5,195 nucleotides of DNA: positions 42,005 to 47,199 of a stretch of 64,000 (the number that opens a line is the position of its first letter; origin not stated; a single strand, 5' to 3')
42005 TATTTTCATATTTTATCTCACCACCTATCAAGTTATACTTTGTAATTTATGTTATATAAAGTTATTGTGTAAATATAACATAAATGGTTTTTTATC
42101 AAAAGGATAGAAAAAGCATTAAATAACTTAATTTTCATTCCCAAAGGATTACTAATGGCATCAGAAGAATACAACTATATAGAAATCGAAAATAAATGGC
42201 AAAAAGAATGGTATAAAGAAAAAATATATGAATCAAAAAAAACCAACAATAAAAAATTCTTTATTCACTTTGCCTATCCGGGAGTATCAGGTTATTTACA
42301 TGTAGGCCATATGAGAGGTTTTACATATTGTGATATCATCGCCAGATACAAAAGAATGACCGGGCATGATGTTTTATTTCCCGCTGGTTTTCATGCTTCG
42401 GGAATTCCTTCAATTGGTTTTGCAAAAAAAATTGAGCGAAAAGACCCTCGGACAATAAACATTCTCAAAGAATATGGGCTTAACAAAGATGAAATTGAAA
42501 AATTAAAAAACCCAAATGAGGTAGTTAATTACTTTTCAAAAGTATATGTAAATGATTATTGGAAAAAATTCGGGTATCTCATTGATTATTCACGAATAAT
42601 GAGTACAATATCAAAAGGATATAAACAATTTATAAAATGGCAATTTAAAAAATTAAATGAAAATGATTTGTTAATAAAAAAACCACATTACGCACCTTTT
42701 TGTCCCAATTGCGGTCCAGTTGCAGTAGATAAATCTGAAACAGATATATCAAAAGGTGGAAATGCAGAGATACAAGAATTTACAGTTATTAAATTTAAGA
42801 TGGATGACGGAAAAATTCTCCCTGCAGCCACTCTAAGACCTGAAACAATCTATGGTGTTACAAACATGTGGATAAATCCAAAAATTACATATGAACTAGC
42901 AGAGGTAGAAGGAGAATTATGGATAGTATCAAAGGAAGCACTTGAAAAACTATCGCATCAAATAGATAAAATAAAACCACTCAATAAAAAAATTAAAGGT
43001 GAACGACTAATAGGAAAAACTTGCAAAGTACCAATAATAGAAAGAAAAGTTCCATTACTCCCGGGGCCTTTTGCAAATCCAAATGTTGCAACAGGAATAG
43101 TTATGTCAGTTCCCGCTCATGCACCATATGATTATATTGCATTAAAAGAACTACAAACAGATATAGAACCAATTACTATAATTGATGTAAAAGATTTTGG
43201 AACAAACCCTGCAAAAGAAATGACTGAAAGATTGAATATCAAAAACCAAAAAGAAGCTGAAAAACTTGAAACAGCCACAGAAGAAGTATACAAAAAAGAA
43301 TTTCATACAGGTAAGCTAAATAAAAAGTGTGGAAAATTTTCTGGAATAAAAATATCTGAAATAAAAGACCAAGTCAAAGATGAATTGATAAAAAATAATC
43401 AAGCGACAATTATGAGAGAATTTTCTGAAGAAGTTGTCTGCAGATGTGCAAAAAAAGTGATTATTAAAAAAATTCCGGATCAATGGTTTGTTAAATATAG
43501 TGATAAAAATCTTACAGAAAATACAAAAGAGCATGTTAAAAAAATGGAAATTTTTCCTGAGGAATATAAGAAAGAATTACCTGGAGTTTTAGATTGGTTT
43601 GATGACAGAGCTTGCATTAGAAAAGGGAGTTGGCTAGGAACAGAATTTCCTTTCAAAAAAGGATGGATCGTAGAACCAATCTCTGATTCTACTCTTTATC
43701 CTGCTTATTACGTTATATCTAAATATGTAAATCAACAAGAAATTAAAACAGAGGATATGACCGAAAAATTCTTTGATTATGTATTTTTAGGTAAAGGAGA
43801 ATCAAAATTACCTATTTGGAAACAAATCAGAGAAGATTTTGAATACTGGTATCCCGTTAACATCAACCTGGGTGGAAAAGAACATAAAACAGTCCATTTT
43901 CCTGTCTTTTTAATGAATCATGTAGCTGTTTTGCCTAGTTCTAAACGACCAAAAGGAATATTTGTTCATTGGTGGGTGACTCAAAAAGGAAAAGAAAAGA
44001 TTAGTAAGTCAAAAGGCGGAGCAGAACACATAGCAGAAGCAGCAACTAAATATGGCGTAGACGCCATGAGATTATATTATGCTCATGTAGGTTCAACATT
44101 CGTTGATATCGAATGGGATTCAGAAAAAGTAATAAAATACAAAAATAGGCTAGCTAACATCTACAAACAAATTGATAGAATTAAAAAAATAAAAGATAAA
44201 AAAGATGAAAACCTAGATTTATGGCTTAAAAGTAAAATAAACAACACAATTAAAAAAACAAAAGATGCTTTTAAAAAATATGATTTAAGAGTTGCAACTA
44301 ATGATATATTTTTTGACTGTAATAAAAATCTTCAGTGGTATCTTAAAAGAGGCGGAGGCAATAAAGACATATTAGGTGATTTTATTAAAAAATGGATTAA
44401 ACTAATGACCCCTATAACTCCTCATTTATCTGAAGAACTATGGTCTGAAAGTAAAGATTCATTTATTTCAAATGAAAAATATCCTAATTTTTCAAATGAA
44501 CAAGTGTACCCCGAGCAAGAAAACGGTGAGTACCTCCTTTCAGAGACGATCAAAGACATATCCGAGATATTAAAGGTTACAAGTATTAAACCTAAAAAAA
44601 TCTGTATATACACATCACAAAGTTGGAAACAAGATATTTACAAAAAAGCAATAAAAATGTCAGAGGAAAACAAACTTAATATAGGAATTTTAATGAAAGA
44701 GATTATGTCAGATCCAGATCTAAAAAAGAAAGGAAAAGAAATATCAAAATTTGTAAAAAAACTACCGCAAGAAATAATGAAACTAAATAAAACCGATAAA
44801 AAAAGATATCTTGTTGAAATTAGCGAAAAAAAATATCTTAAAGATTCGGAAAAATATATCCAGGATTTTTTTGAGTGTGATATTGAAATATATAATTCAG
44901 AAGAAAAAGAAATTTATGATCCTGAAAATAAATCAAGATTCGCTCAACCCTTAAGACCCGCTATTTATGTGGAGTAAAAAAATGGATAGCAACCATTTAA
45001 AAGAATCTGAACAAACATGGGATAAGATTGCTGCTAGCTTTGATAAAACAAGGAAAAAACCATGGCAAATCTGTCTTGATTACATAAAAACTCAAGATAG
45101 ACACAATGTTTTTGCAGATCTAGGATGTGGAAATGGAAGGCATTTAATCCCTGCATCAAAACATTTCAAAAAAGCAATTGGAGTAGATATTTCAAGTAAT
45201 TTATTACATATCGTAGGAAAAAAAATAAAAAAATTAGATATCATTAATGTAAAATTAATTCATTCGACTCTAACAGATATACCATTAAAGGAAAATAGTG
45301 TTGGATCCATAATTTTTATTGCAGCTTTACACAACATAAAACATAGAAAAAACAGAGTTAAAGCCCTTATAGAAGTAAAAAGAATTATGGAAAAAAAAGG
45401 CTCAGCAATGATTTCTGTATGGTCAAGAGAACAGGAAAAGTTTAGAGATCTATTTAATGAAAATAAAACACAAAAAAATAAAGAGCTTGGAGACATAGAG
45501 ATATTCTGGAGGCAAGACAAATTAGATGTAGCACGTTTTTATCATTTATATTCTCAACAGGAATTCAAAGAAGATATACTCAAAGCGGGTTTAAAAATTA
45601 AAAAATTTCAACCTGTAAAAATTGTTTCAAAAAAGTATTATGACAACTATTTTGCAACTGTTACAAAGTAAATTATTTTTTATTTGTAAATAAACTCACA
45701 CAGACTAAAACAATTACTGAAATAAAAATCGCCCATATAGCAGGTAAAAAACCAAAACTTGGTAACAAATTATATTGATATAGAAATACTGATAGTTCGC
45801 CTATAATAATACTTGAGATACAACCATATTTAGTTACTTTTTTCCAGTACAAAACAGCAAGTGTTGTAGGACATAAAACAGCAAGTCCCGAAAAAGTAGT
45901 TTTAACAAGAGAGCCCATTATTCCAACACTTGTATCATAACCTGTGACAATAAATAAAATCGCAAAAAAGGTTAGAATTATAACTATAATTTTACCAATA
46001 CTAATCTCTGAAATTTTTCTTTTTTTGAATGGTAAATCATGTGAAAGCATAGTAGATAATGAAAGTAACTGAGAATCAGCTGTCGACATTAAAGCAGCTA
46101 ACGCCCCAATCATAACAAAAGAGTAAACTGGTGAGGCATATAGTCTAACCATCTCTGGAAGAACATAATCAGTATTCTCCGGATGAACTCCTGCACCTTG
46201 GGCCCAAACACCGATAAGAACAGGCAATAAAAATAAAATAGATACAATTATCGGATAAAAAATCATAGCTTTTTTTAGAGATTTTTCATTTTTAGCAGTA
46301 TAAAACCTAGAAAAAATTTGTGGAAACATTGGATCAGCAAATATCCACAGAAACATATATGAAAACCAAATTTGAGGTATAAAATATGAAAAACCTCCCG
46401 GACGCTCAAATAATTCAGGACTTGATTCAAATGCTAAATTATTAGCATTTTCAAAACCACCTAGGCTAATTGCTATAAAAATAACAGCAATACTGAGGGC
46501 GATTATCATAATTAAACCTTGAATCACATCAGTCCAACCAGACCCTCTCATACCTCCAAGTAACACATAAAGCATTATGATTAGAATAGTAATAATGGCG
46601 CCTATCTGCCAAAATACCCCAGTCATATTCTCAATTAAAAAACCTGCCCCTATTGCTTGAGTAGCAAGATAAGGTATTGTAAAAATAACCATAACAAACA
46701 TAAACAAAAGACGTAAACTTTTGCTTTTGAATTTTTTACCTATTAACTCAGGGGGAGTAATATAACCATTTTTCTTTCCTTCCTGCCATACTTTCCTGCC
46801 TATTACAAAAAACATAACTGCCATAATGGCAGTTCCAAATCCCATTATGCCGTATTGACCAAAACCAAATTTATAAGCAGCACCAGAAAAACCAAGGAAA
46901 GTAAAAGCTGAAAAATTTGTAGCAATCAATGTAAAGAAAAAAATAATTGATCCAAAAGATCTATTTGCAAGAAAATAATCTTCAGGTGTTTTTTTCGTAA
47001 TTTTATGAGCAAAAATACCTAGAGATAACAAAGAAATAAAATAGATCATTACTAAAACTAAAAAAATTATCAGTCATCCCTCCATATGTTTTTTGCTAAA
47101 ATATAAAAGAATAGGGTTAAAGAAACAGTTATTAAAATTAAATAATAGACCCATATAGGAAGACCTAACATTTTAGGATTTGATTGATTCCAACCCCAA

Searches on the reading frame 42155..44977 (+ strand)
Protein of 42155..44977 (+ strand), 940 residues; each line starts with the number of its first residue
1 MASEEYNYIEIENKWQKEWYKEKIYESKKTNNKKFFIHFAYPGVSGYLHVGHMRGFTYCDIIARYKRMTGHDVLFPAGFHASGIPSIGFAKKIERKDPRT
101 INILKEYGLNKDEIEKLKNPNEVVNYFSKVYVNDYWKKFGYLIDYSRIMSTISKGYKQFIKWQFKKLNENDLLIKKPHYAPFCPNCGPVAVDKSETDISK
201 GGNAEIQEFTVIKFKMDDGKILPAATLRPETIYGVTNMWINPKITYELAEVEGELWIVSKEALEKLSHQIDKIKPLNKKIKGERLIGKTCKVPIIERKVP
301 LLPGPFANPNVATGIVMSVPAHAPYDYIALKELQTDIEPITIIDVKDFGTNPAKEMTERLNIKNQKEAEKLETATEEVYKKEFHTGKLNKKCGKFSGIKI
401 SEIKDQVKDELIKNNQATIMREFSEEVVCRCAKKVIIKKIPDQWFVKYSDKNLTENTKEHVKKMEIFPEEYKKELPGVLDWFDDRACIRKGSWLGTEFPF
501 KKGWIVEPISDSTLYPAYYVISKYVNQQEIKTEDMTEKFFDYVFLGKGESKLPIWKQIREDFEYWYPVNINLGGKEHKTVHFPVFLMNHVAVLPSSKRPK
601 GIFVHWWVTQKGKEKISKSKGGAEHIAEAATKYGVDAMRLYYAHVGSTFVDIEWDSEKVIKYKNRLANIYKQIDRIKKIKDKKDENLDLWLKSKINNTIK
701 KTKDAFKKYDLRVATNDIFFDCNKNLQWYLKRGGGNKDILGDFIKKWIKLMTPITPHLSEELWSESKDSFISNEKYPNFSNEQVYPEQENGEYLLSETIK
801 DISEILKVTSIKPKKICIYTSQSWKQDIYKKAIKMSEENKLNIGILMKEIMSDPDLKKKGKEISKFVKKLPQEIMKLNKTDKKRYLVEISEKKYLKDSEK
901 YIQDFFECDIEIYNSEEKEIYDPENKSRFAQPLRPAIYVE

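Call 66: search_protein_families(library=pfam, proteins=[window:42155-44977:+], max_evalue=0.0001)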
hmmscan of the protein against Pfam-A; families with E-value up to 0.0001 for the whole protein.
window:42155-44977:+ (940 aa): 5 families
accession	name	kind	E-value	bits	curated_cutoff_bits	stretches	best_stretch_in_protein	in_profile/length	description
PF00133.28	tRNA-synt_1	-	3.1e-35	122.2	22.7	1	15-654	2-413/414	tRNA synthetases class I (I, L, M and V)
PF08264.19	Anticodon_1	-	3.5e-21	76.1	25.1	1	688-814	1-144/148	Anticodon-binding domain of tRNA ligase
PF09334.17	tRNA-synt_1g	-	2.8e-16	59.7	20.1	2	36-186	2-126/391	tRNA synthetases class I (M)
PF13603.12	tRNA-synt_1_2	-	8.9e-09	35.5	25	1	212-363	12-163/185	Leucyl-tRNA synthetase, editing domain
PF00750.26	tRNA-synt_1d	-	6.8e-05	22.4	23.3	0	22-74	9-61/349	tRNA synthetases class I (R), catalytic domain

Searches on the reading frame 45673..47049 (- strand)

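Call 66: search_protein_families(library=pfam, proteins=[window:45673-47049:-], max_evalue=0.0001)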
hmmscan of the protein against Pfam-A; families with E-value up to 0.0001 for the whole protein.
window:45673-47049:- (458 aa): 1 family
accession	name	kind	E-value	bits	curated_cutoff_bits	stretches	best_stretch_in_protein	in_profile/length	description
PF00474.23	SSF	-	2.3e-52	178.7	22.8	1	25-417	1-406/406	Sodium:solute symporter family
